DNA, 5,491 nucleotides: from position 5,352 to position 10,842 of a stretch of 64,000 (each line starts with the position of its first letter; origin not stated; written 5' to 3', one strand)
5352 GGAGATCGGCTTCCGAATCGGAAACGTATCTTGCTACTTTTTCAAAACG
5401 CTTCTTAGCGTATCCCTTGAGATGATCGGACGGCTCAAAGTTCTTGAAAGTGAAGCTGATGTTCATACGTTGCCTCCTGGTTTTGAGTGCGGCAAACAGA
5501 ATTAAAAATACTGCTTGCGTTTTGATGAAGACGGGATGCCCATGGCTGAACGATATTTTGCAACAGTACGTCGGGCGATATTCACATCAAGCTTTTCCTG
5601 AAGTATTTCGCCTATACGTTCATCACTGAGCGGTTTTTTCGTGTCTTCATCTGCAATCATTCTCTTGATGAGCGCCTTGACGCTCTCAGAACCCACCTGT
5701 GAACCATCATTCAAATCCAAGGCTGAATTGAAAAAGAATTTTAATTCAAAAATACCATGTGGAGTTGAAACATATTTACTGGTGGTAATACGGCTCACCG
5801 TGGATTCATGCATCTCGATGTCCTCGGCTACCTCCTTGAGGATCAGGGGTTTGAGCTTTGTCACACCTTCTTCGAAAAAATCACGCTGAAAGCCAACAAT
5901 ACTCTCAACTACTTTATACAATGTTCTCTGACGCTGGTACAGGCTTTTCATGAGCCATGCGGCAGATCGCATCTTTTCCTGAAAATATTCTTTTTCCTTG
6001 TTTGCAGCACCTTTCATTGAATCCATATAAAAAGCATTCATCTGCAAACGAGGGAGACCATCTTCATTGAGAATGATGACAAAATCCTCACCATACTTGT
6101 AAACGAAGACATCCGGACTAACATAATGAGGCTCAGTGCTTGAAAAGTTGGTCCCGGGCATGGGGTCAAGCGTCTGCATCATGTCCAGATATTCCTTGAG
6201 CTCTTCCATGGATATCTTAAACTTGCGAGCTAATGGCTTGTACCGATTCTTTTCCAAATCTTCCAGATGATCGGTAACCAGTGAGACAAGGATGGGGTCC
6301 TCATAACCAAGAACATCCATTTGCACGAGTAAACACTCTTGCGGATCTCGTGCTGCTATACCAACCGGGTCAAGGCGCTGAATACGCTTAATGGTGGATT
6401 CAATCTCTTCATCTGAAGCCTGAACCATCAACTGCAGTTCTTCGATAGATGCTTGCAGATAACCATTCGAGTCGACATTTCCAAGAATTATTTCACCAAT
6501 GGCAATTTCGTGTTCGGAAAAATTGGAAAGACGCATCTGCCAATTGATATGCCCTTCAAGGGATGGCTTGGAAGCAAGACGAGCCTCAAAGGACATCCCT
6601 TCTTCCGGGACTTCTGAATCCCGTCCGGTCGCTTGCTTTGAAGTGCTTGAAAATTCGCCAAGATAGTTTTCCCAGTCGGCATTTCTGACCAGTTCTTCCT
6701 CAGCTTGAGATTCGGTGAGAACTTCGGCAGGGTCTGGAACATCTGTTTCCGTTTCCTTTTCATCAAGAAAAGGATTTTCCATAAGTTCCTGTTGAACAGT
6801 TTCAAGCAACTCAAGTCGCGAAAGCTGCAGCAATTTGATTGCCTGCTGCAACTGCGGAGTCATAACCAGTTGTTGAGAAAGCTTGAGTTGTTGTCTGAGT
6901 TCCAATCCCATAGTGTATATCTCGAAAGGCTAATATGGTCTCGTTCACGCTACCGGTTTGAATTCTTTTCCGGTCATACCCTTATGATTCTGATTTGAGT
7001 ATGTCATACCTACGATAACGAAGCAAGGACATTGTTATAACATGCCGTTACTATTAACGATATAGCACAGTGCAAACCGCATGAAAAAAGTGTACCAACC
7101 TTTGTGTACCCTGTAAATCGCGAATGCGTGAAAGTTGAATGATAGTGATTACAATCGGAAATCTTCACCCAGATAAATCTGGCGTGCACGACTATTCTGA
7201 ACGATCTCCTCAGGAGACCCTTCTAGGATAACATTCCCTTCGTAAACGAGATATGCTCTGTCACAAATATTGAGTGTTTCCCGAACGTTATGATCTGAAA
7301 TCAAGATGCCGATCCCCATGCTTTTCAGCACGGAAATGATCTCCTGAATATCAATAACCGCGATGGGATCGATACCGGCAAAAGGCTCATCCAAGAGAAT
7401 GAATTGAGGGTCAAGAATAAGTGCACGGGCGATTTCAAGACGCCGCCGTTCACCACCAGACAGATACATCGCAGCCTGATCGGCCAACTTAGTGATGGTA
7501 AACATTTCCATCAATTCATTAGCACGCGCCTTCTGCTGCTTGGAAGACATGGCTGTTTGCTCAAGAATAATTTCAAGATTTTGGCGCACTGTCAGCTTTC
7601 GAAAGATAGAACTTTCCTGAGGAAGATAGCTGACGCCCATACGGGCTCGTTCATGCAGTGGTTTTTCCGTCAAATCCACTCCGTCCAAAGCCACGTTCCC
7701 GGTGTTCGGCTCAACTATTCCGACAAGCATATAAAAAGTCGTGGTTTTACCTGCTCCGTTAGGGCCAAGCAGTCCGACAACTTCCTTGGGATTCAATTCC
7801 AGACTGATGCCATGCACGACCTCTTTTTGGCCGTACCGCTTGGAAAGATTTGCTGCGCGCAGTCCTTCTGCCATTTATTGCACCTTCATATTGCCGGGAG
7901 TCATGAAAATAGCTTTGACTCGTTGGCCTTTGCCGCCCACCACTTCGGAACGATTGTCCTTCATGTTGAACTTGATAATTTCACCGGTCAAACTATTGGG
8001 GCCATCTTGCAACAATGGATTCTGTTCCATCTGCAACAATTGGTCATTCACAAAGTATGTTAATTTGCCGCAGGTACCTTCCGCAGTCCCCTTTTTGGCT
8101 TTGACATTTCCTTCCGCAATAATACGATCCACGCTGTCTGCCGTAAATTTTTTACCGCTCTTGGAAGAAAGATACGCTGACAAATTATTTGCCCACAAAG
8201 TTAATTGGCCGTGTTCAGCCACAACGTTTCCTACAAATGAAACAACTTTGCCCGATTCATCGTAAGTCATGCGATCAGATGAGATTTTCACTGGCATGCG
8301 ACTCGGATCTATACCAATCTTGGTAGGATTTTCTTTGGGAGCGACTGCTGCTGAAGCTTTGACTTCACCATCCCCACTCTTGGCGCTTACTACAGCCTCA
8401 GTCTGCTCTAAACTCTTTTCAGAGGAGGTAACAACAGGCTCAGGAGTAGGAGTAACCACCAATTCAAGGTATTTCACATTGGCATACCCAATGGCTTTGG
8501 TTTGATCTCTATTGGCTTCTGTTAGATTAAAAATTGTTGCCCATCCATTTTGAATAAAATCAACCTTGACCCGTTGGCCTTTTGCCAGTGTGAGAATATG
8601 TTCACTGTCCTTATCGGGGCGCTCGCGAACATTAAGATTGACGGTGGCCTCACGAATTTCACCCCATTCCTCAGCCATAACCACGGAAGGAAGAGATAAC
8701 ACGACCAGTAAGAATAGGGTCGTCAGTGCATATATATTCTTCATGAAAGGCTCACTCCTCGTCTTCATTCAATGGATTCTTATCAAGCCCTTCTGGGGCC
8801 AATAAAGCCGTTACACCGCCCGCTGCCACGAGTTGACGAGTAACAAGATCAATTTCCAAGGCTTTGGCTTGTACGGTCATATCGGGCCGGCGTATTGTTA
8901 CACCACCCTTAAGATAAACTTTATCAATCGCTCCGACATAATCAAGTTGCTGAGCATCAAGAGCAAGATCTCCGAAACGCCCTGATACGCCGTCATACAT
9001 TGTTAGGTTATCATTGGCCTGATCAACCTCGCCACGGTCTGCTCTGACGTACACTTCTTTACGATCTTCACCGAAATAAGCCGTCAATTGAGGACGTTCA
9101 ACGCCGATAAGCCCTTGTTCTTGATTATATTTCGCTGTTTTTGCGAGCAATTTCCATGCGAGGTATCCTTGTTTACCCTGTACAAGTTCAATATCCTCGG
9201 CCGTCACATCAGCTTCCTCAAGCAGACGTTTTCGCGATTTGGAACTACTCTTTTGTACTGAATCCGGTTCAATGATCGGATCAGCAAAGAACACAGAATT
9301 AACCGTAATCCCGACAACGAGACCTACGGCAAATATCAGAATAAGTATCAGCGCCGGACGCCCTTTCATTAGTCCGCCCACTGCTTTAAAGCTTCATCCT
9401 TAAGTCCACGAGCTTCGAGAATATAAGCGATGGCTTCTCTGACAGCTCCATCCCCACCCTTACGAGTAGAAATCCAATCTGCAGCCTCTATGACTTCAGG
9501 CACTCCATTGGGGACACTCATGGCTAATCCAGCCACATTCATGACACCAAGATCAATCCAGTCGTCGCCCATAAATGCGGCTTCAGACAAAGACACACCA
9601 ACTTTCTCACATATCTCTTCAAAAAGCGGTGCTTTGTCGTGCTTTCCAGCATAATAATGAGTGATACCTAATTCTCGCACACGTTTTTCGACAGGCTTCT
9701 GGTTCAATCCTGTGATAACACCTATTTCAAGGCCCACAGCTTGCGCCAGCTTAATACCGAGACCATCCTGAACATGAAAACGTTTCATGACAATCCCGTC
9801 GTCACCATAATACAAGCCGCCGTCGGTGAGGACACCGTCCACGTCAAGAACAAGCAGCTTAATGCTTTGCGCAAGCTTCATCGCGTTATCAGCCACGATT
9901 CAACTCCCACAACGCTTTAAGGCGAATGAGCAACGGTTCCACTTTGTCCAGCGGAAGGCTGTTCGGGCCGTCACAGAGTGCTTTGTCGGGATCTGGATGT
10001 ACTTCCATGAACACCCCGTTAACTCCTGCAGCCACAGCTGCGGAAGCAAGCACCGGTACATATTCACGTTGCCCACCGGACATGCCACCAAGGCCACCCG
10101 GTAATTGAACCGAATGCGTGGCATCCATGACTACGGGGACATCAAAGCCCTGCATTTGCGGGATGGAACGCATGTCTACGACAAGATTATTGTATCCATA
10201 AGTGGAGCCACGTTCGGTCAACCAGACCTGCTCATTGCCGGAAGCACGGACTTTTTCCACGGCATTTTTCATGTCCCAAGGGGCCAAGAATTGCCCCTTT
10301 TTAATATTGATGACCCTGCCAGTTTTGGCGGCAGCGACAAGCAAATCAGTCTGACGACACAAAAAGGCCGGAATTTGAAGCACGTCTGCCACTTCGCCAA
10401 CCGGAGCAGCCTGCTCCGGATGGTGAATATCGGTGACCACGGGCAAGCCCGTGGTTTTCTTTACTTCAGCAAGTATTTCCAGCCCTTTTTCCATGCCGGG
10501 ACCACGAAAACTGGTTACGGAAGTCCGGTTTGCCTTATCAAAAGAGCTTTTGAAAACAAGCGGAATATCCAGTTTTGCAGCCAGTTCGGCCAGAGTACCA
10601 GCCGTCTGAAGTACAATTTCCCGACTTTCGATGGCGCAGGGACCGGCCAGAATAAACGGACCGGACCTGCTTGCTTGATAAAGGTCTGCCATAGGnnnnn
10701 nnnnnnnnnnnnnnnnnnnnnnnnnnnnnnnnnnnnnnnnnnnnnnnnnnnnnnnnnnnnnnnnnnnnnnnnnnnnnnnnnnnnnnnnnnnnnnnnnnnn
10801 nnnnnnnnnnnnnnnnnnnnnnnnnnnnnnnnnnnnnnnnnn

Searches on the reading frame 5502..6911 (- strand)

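Call 79: search_protein_families(library=pfam, proteins=[window:5502-6911:-], max_evalue=1e-8)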
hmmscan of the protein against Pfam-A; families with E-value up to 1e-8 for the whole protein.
window:5502-6911:- (469 aa): 3 families
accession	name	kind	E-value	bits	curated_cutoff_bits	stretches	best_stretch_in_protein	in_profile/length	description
PF04552.19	Sigma54_DBD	-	9.2e-61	204.7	22.8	1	308-467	2-160/160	Sigma-54, DNA binding domain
PF04963.19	Sigma54_CBD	-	3.4e-60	203.4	22.9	1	108-295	2-185/185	Sigma-54 factor, core binding domain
PF00309.25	Sigma54_AID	-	1.1e-16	60.8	23.8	1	6-51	1-46/46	Sigma-54 factor, Activator interacting domain (AID)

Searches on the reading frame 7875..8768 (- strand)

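Call 79: search_protein_families(library=pfam, proteins=[window:7875-8768:-], max_evalue=1e-8)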
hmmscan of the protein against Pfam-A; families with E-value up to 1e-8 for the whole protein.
window:7875-8768:- (297 aa): 1 family
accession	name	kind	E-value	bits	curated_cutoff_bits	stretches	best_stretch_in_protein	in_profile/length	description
PF03968.19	LptD_N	-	2.3e-16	60.5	20.4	1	161-272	1-112/113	LptA/(LptD N-terminal domain) LPS transport protein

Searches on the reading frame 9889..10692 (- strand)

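Call 29: search_protein_families(library=pfam, proteins=[window:9889-10692:-], max_evalue=0.00001)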
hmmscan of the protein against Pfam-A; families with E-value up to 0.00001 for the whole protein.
window:9889-10692:- (267 aa): 1 family
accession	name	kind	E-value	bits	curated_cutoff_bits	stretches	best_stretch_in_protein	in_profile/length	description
PF00793.26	DAHP_synth_1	-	1e-74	251.3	25.5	1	13-256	19-259/270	DAHP synthetase I family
